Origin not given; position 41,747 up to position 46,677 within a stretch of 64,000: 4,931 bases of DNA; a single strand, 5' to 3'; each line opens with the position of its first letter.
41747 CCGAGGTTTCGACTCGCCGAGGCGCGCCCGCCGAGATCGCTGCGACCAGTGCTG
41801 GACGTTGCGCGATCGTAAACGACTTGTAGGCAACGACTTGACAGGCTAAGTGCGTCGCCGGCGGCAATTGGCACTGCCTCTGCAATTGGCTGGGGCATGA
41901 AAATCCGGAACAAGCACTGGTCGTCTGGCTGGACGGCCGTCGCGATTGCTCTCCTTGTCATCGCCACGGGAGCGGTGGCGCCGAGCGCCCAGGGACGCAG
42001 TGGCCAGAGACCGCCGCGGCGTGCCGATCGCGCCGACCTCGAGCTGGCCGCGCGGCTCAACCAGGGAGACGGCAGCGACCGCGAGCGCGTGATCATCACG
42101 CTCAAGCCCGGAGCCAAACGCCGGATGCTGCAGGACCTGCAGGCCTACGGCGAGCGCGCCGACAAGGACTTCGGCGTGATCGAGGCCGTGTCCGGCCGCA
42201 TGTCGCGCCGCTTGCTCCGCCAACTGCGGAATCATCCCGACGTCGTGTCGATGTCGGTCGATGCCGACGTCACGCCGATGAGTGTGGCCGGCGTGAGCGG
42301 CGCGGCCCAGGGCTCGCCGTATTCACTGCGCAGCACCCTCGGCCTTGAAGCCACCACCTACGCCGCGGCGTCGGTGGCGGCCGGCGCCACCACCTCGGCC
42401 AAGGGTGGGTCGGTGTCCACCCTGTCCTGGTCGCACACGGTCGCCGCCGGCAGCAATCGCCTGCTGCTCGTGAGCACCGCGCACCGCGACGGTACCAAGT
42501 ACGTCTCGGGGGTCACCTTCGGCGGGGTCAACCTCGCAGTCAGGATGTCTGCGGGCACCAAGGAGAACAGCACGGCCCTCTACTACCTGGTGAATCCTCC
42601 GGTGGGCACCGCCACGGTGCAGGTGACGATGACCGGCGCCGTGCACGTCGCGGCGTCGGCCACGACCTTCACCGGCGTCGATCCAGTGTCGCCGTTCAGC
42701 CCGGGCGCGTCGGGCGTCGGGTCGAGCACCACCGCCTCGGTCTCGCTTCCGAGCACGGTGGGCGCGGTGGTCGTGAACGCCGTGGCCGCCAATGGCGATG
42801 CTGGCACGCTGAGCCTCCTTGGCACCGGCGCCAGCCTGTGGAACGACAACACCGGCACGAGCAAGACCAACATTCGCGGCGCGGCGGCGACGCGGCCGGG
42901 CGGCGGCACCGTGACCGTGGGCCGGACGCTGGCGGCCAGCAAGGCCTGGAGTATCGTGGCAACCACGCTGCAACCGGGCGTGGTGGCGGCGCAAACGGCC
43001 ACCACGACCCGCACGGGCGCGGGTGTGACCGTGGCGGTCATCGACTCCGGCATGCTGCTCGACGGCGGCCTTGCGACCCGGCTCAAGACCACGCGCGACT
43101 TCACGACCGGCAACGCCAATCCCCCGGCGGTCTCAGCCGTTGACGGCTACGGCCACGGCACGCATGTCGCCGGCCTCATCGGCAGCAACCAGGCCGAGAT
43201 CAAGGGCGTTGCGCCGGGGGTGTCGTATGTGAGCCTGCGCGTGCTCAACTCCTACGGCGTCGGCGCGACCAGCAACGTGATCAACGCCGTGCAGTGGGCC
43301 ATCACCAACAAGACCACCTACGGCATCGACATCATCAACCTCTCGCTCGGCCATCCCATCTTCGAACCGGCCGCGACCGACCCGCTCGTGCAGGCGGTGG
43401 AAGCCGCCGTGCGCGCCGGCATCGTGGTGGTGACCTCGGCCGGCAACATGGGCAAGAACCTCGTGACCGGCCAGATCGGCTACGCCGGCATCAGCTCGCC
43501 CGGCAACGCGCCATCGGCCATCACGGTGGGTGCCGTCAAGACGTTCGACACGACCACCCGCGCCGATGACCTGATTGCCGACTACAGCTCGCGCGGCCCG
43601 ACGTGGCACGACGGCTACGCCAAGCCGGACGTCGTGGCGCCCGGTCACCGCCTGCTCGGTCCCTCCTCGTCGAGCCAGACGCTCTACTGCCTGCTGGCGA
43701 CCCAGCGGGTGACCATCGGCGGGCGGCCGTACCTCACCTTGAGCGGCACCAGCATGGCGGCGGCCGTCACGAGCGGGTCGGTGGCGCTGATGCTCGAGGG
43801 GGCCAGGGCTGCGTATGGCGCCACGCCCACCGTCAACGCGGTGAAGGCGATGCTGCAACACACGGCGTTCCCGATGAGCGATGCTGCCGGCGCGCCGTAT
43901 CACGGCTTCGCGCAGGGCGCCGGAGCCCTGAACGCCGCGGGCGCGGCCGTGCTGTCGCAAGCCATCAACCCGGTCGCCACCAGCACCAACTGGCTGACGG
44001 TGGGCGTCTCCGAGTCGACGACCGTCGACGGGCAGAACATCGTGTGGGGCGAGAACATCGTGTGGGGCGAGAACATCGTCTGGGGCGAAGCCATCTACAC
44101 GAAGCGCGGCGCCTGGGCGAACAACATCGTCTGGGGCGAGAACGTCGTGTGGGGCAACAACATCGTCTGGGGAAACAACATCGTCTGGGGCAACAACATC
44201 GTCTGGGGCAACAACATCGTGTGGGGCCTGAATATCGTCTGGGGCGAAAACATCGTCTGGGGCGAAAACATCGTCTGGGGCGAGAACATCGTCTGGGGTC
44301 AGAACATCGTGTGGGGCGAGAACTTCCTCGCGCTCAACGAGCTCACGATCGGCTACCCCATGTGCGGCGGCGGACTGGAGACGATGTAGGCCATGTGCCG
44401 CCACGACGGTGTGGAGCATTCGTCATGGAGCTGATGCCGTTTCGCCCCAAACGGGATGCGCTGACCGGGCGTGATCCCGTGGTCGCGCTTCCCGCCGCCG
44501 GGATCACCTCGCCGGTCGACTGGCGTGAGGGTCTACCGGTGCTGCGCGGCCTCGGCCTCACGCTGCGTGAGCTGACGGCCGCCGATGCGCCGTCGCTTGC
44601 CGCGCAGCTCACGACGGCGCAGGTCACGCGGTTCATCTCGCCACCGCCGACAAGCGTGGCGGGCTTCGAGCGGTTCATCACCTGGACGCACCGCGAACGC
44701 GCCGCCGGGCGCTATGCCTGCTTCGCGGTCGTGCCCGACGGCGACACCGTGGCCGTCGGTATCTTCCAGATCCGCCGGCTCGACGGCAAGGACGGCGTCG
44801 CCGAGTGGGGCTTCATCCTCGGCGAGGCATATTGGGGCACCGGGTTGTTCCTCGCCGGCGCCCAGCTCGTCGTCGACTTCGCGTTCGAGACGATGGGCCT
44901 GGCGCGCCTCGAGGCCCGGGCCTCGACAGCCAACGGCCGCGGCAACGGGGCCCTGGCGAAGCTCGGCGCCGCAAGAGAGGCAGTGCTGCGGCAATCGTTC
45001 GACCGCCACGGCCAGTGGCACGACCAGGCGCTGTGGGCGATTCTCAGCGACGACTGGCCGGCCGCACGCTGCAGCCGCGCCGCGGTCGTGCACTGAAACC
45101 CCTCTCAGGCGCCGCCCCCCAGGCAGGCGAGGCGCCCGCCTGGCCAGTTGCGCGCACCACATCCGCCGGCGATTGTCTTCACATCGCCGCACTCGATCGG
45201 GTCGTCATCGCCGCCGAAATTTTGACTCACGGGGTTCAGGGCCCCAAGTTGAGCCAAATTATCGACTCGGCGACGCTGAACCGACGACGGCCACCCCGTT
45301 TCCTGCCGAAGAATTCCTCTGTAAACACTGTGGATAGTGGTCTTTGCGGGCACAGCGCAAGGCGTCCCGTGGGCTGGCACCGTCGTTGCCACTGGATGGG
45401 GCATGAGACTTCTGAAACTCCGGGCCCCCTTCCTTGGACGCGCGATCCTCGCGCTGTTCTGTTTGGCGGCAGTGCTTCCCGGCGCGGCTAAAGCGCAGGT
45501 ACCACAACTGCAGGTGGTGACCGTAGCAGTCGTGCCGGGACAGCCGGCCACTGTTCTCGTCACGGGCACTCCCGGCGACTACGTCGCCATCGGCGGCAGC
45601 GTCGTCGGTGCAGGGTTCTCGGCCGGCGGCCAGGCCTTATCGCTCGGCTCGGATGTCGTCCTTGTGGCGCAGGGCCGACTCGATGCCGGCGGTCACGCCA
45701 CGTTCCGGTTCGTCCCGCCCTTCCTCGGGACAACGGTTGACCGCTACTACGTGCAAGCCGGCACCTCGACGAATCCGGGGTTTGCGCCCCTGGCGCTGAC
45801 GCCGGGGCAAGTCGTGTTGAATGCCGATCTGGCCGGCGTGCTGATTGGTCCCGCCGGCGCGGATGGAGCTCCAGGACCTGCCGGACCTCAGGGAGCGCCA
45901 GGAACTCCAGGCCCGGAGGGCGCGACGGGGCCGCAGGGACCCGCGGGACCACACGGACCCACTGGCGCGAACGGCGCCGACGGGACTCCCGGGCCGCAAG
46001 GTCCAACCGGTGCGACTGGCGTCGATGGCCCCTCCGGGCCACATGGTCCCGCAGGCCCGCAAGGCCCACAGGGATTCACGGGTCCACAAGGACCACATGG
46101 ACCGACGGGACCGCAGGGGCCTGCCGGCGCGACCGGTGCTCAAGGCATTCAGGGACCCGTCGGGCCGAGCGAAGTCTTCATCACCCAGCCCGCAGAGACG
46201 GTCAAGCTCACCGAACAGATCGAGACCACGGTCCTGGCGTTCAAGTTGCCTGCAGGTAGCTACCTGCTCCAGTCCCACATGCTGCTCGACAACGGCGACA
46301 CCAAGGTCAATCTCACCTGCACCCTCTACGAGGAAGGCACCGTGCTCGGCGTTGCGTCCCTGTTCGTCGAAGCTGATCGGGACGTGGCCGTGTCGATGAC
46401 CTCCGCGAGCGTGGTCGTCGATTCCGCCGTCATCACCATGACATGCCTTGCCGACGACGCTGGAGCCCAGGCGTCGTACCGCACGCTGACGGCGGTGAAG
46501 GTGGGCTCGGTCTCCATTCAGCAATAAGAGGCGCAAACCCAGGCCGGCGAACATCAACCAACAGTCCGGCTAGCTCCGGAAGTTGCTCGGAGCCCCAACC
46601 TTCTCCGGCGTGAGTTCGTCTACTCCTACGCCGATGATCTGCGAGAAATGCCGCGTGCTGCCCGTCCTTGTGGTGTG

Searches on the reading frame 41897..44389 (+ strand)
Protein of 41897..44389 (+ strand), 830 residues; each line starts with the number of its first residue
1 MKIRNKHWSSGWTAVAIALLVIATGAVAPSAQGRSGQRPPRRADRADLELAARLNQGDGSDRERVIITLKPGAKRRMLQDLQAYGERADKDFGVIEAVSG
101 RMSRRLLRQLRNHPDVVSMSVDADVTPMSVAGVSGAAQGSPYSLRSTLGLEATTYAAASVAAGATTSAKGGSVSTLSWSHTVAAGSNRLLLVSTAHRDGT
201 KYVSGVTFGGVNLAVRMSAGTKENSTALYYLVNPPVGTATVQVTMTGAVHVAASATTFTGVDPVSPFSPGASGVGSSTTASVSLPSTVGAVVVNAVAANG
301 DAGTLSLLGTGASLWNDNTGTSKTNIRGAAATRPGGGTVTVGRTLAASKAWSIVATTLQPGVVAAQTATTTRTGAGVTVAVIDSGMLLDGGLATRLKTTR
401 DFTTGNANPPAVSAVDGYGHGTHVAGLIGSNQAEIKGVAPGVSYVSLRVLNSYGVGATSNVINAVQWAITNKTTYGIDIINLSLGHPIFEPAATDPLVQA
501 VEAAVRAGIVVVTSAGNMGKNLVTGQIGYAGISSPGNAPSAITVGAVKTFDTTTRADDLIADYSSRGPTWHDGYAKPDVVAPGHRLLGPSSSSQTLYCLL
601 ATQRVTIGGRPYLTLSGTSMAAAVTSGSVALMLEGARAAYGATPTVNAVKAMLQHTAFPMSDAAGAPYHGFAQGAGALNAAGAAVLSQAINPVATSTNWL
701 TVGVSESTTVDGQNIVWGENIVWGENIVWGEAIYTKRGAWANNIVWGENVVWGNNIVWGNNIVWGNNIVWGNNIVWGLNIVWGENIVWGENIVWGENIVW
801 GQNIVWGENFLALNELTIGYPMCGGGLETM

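Call 29: search_protein_families(library=pfam, proteins=[window:41897-44389:+], max_evalue=0.00001)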
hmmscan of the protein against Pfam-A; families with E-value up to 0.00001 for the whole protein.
window:41897-44389:+ (830 aa): 1 family
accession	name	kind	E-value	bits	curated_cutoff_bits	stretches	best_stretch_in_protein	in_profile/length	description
PF00082.27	Peptidase_S8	-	3.8e-44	151.6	21.8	1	374-676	1-288/288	Subtilase family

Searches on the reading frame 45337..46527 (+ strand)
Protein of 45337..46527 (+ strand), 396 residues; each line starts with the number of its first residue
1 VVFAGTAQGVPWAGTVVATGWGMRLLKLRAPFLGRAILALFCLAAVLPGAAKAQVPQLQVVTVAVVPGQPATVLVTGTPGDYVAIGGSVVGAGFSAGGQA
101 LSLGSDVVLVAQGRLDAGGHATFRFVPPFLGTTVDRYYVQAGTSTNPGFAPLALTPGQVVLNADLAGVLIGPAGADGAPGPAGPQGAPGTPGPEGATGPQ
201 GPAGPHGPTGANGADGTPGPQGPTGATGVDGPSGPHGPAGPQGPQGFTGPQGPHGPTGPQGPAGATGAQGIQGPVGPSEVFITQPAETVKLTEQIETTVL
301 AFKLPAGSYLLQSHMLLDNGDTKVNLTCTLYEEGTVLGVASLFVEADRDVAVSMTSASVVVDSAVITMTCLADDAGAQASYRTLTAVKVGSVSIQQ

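Call 30: search_protein_families(library=pfam, proteins=[window:45337-46527:+], max_evalue=0.00001)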
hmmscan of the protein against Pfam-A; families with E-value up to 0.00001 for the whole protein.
window:45337-46527:+ (396 aa): 1 family
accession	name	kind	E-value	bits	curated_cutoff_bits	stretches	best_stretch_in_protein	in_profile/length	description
PF01391.23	Collagen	-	2.1e-17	63.1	27.2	2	171-228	1-58/60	Collagen triple helix repeat (20 copies)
